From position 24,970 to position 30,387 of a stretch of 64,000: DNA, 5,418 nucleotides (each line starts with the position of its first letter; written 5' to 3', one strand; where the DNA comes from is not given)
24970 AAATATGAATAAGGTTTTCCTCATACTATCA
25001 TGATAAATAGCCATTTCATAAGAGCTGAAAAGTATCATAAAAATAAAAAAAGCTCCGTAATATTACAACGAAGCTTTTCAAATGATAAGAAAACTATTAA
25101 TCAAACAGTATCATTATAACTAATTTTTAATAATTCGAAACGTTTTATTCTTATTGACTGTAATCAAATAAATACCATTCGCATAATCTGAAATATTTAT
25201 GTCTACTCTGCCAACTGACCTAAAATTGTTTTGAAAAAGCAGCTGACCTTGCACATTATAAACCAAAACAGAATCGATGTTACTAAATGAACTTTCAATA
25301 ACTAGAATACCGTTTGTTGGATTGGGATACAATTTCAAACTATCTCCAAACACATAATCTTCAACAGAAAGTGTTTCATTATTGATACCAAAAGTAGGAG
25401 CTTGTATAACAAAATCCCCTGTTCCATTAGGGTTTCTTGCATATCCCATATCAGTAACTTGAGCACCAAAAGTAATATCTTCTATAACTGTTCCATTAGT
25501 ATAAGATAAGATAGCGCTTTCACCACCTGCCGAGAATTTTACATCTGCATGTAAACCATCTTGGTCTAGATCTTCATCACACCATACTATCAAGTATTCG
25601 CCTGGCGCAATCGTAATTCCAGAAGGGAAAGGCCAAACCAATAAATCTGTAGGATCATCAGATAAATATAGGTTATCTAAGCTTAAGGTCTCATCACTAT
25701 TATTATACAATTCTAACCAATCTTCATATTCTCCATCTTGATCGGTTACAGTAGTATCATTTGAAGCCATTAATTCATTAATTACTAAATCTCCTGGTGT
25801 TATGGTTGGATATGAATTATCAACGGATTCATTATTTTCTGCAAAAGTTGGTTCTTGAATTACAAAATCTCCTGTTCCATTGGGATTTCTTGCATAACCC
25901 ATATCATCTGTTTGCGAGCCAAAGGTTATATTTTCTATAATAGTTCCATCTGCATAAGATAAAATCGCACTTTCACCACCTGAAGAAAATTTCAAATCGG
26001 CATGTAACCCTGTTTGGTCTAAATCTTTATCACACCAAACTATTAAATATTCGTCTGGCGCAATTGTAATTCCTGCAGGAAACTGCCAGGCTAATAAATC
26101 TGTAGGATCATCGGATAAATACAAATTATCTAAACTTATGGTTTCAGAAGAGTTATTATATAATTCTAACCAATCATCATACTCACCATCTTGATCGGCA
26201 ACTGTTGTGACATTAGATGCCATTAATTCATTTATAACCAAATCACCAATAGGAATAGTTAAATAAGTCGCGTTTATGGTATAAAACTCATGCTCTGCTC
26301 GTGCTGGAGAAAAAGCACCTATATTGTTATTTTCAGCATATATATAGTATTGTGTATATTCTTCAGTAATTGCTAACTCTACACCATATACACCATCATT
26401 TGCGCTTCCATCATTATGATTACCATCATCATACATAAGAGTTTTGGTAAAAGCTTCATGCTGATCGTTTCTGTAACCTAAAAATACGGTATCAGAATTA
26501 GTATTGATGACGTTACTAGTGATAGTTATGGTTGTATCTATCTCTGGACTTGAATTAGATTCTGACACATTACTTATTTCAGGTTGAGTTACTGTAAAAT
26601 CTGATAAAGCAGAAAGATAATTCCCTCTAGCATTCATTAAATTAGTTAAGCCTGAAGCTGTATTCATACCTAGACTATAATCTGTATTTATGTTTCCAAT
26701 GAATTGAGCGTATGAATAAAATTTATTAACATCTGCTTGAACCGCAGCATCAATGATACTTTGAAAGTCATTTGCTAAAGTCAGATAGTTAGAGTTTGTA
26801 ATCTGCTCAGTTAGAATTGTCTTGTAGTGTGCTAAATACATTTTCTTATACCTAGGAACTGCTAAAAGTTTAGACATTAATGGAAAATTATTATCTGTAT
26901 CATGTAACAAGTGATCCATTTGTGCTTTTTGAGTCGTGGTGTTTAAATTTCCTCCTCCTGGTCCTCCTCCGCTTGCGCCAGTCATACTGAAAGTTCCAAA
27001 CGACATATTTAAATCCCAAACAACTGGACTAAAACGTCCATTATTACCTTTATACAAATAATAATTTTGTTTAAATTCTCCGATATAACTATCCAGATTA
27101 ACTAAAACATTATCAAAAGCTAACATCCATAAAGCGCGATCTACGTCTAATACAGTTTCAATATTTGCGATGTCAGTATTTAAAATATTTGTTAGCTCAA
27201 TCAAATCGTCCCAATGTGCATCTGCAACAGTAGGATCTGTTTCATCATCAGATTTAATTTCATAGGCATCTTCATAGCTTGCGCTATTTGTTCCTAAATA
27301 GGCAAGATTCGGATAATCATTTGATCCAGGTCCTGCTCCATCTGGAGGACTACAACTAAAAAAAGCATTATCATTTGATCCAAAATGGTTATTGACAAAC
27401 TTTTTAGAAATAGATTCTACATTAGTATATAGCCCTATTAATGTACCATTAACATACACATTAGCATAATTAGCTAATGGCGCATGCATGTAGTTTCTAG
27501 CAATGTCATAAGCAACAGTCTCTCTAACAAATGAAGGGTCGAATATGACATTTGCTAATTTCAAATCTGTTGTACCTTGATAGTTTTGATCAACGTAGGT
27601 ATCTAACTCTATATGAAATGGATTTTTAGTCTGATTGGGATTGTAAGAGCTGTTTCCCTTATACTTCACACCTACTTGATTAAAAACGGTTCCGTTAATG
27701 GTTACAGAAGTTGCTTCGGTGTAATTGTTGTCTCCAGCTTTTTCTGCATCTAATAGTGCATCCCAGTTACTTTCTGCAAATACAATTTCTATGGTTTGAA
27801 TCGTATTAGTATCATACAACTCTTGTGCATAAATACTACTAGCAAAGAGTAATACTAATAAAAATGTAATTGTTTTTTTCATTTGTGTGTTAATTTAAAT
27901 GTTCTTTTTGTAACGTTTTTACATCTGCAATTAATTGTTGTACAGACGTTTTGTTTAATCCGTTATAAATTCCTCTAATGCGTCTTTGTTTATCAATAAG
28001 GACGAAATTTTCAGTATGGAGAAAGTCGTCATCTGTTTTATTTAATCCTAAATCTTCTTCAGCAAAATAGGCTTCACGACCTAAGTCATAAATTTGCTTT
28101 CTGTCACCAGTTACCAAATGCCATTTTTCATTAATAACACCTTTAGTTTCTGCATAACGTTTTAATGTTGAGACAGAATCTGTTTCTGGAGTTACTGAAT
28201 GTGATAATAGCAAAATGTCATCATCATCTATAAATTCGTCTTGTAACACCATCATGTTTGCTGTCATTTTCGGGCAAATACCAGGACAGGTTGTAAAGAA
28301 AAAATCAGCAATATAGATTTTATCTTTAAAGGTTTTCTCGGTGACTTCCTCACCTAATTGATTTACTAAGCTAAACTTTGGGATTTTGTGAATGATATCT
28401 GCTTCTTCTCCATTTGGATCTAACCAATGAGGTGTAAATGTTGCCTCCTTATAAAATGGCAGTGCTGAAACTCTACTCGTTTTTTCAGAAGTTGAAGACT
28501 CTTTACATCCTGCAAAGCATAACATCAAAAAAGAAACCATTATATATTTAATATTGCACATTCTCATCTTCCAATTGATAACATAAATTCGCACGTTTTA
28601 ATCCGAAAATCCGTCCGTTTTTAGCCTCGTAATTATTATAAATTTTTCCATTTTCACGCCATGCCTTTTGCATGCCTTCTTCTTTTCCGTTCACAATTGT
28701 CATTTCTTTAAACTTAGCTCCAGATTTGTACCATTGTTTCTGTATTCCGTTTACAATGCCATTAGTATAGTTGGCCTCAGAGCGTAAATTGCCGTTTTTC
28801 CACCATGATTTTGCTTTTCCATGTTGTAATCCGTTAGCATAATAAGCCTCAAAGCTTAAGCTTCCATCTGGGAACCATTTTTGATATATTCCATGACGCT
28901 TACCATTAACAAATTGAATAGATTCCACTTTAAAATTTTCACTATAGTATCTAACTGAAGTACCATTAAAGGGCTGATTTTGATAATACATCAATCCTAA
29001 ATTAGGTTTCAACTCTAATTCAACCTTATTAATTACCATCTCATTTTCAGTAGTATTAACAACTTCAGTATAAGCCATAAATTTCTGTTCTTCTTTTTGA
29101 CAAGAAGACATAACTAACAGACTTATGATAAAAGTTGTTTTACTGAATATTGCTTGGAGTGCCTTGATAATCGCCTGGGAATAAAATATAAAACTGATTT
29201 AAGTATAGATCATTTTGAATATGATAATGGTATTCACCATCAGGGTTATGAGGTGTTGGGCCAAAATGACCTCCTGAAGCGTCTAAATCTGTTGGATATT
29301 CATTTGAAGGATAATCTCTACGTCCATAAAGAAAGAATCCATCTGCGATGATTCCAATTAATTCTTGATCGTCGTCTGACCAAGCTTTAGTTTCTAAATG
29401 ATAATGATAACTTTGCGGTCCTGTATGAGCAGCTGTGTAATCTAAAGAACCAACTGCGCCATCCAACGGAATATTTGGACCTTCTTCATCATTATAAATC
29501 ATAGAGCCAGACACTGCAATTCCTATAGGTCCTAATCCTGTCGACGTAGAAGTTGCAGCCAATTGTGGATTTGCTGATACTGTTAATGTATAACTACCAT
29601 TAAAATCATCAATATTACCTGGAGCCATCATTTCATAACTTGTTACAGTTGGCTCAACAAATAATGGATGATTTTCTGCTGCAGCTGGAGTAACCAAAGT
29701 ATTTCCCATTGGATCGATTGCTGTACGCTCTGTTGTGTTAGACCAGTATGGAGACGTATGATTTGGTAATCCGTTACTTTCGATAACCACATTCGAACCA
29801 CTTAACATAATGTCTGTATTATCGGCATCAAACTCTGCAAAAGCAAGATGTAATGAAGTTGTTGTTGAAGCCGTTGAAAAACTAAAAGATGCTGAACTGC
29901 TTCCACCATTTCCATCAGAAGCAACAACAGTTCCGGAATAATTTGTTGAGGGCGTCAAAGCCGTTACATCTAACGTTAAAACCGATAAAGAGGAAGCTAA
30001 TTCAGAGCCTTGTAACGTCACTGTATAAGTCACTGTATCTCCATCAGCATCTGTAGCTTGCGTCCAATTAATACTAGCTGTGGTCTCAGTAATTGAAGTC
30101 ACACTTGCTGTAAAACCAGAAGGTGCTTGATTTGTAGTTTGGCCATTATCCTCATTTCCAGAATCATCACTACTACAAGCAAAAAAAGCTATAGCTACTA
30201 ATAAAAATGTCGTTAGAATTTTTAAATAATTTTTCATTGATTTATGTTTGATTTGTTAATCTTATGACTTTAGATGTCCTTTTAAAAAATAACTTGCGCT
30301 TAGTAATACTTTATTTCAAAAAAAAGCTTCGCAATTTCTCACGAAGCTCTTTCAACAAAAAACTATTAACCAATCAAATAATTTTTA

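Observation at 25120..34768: Candidate uncharacterised envelope metal/Ca2+ system: YHYH x2, EF-hand x2, Sco, MORN, secreted CotH kinase and a dedicated ECF triad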

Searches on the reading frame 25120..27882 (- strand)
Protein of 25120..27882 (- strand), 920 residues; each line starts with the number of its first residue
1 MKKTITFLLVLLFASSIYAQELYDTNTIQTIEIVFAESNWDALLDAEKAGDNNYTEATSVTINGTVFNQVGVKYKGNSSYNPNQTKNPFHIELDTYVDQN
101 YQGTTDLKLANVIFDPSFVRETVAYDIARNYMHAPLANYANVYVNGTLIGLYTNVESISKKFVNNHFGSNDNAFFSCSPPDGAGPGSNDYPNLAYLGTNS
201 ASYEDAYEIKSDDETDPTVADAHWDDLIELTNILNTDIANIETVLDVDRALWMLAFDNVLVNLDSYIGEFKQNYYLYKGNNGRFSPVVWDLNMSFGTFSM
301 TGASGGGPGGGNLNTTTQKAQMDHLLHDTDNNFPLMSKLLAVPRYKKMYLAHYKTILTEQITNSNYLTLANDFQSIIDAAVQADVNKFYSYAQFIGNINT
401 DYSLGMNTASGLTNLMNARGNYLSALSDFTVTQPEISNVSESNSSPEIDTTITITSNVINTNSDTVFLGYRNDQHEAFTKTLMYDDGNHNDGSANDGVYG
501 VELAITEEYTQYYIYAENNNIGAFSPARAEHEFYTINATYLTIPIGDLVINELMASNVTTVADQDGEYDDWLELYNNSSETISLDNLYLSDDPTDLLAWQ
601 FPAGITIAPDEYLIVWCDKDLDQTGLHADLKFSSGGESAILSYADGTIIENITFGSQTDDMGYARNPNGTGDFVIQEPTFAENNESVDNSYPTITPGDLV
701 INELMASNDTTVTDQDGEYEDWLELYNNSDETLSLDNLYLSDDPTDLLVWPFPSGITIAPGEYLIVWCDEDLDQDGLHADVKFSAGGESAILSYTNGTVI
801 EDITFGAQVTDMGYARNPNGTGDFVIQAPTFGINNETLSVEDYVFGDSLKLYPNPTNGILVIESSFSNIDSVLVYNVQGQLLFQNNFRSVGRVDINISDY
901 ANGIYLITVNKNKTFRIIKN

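Call 4: search_protein_families(library=pfam, proteins=[window:25120-27882:-], max_evalue=0.01)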
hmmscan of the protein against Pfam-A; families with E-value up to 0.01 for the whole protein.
window:25120-27882:- (920 aa): 3 families
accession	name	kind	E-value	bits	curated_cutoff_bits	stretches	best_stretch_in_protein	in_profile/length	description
PF08757.17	CotH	-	3.4e-47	162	23.8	1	72-396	1-306/322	CotH kinase protein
PF00932.25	LTD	-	2.2e-31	108.9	34.3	2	695-805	4-107/109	Lamin Tail Domain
PF18962.6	Por_Secre_tail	-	2.8e-11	44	27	1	851-914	1-67/75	Secretion system C-terminal sorting domain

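Call 6: search_protein_families(library=ncbifam, proteins=[window:25120-27882:-], max_evalue=0.01)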
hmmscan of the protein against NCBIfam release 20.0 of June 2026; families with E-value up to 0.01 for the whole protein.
window:25120-27882:- (920 aa): 2 families
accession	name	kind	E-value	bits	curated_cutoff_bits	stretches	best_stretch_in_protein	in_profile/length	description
TIGR04183.1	Por_Secre_tail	domain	2.8e-11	43.2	23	1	851-920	1-72/72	T9SS type A sorting domain-containing protein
NF041940.1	choice_anch_X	domain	8.4e-08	31.8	25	1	483-513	3-32/37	choice-of-anchor X domain-containing protein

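Call 39: list_cluster_members(proteins=[window:25120-27882:-, window:28548-29111:-, window:30385-30918:-, window:31187-31474:-, window:31602-32105:-, window:32109-32420:-, window:32460-33038:-, window:33761-34768:-, window:23863-25038:-])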
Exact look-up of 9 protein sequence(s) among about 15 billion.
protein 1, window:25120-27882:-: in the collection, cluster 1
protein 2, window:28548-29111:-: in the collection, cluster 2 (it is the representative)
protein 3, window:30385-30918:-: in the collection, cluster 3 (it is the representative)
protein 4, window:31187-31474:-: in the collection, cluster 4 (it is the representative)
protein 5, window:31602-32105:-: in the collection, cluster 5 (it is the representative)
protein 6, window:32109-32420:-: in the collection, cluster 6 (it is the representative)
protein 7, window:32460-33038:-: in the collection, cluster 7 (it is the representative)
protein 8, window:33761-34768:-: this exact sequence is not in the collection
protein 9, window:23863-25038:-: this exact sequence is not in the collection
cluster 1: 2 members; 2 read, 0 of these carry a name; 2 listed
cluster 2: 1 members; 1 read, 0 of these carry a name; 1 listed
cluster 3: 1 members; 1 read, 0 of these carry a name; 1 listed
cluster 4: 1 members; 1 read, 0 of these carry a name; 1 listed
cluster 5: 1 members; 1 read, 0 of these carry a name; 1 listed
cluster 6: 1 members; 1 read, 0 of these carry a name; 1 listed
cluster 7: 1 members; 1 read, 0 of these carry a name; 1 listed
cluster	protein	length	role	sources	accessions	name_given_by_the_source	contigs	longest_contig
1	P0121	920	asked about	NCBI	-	-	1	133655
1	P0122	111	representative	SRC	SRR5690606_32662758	-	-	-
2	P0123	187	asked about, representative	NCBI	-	-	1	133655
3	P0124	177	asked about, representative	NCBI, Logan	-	-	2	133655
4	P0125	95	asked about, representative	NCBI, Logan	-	-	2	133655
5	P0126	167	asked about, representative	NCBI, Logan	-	-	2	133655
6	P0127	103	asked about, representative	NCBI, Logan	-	-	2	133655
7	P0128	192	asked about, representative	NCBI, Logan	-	-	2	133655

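Call 44: search_solved_structures(query=window:25120-27882:-, max_evalue=0.001, show_alignments=1)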
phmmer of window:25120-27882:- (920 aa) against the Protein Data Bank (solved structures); distinct sequences matched with E-value up to 0.001: 2.
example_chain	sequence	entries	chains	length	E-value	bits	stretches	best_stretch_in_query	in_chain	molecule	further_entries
5jd9_A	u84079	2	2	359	2e-05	26.4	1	86-297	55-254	Spore coat protein H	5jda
5jvk_A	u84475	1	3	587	0.00025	22.8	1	834-914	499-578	Uncharacterized protein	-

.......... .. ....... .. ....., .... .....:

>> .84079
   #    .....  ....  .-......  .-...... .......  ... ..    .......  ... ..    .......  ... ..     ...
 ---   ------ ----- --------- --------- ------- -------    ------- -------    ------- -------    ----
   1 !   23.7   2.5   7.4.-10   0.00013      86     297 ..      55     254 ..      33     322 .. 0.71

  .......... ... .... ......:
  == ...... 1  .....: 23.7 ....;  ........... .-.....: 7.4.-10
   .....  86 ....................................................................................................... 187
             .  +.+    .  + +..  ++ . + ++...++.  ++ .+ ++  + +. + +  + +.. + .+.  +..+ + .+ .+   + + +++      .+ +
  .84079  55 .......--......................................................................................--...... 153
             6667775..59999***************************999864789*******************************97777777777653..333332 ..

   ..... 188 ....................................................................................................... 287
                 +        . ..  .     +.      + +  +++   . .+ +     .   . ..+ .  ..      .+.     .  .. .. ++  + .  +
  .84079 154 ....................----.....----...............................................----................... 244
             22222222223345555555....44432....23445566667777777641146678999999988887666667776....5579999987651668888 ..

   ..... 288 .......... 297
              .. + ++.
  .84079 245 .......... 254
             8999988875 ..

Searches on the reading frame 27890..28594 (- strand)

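Call 4: search_protein_families(library=pfam, proteins=[window:27890-28594:-], max_evalue=0.01)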
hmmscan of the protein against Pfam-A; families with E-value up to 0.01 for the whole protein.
window:27890-28594:- (234 aa): 2 families
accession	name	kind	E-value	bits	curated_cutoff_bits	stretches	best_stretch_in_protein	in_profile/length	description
PF02630.20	SCO1-SenC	-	2.4e-25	89.5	22.8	1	73-205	3-133/134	SCO1/SenC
PF00578.27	AhpC-TSA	-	0.0021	18.4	26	1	69-156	3-82/124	AhpC/TSA family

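Call 6: search_protein_families(library=ncbifam, proteins=[window:27890-28594:-], max_evalue=0.01)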
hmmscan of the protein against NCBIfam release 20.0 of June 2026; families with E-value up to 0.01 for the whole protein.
window:27890-28594:- (234 aa): 0 families

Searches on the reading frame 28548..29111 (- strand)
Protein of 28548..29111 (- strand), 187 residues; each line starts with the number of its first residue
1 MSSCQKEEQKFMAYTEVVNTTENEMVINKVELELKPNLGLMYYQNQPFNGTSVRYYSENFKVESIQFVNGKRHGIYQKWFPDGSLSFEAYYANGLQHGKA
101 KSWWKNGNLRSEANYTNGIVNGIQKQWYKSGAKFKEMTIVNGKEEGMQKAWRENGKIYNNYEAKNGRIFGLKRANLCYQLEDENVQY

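Call 4: search_protein_families(library=pfam, proteins=[window:28548-29111:-], max_evalue=0.01)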
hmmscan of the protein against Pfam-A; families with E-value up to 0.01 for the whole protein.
window:28548-29111:- (187 aa): 2 families
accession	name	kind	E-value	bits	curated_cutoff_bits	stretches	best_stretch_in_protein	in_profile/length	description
PF07661.19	MORN_2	-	2.4e-11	43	29.6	1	96-117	1-22/22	MORN repeat variant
PF02493.26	MORN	-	0.0032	17.7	22.5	0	88-108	2-22/23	MORN repeat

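Call 6: search_protein_families(library=ncbifam, proteins=[window:28548-29111:-], max_evalue=0.01)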
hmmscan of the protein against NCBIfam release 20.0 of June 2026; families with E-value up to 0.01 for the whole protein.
window:28548-29111:- (187 aa): 1 family
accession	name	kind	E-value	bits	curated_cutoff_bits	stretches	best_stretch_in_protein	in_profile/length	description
NF033566.1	adhes_LIC20035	equivalog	1.9e-06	27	250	1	42-170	158-290/434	LIC20035 family adhesin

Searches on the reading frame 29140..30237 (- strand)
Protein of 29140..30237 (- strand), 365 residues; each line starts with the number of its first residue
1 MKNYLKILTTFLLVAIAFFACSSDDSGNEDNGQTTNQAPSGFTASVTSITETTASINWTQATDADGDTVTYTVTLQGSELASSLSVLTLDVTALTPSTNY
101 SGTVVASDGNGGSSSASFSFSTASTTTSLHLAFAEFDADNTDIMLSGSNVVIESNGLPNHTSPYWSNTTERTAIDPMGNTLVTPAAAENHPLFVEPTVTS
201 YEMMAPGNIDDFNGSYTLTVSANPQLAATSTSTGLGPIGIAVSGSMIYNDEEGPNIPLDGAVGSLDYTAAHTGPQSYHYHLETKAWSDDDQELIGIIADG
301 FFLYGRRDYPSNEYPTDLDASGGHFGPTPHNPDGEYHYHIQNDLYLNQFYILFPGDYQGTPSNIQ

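Call 4: search_protein_families(library=pfam, proteins=[window:29140-30237:-], max_evalue=0.01)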
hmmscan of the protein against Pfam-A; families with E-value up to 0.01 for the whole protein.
window:29140-30237:- (365 aa): 3 families
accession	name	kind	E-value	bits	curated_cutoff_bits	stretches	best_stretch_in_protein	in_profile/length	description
PF14240.11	YHYH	-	4.9e-11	43.4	25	1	219-310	3-113/193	YHYH protein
PF00041.27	fn3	-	8.2e-09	36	25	1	38-115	2-78/84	Fibronectin type III domain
PF17963.7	Big_9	-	0.00072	20.8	23.6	1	36-120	1-88/89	Bacterial Ig domain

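Call 6: search_protein_families(library=ncbifam, proteins=[window:29140-30237:-], max_evalue=0.01)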
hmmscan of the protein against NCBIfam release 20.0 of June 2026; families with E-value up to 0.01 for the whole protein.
window:29140-30237:- (365 aa): 2 families
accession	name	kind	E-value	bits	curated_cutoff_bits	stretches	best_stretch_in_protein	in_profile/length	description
NF041611.1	exoglucan_CbhB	equivalog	1.2e-06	26.9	1950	1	14-126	684-794/997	exoglucanase CbhB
NF012211.1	tand_rpt_95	domain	0.0041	17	90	1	58-119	16-81/98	tandem-95 repeat protein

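Call 22: find_homologous_proteins(query=window:29140-30237:-, region=125-365)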
Query window:29140-30237:-, residues 125-365 (241 aa): 2307 proteins with E <= 0.001 among 2996 candidates; the best 120 are listed.
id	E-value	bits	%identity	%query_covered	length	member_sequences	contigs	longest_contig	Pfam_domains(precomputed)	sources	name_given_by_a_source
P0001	9.5e-160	548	100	100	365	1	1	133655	PF14240.12,PF00041.28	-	-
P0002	2.2e-146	504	92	99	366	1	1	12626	PF14240.12,PF00041.28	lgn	-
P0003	1.4e-138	478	90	99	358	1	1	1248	PF14240.12,PF00041.28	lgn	-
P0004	3.4e-138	477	87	100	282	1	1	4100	PF14240.12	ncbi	ncbi:MAG: YHYH protein [Bacteroidota bacterium]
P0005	6.5e-137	473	87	98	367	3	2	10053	PF14240.12,PF00041.28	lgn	-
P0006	2.1e-135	468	88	98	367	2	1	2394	PF14240.12,PF00041.28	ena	-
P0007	5.2e-135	467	86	98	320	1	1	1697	PF14240.12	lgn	-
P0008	5.4e-135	467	87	98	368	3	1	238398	PF14240.12,PF00041.28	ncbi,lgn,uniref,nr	ncbi:YHYH protein [Psychroserpens burtonensis]|uniref:YHYH protein n=1 Tax=Psychroserpens burtonensi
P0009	1.8e-133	462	86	99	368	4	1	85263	PF14240.12,PF00041.28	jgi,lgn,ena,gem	-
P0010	2.8e-132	458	82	99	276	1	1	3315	PF14240.12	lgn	-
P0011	4.8e-132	457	85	99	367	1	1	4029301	PF14240.12,PF00041.28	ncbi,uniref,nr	ncbi:fibronectin type III domain-containing protein [Psychroserpens ponticola]|uniref:YHYH protein n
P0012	3.9e-131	454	83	98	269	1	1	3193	PF14240.12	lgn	-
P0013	9.2e-131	453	84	99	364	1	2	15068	PF14240.12,PF00041.28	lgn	-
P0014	2.4e-130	451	81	99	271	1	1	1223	PF14240.12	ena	-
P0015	1.9e-129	449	84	99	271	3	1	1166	PF14240.12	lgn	-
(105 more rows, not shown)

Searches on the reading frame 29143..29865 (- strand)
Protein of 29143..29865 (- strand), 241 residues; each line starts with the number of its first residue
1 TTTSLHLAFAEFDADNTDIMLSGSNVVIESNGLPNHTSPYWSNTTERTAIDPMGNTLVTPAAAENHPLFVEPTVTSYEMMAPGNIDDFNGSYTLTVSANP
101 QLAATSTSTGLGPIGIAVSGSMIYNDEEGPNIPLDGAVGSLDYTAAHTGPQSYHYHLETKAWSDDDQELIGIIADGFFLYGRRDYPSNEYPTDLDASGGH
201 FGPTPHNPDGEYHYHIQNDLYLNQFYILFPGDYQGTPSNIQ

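Call 88: search_protein_representatives(protein=window:29143-29865:-)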
Query: 241 residues. Proteins with E-value up to 0.001 (for the whole library): 531; up to 1e-10: 194; up to 1e-30: 37. The best 150 are listed.
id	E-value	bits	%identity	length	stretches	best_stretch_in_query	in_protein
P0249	1.1e-111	388.7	72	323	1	3-241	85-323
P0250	1.7e-103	361.8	68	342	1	4-240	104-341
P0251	5.2e-103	360.3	73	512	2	59-240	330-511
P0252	2.3e-99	348.3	76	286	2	65-241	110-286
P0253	7.1e-68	245.2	58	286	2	67-240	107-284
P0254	1.6e-64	234.2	57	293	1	7-240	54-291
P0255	3.6e-63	229.8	58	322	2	81-238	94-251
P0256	5.7e-62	225.8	58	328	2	65-239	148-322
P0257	2.1e-61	224.0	76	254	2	64-168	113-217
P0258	2.5e-60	220.5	79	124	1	119-241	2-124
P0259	1.1e-58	215.1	49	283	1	4-241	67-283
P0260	1.2e-57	211.6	59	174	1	72-240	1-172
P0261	4.0e-57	210.0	52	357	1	3-240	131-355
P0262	3.1e-54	200.5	78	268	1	122-240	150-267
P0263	3.9e-52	193.6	53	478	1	2-240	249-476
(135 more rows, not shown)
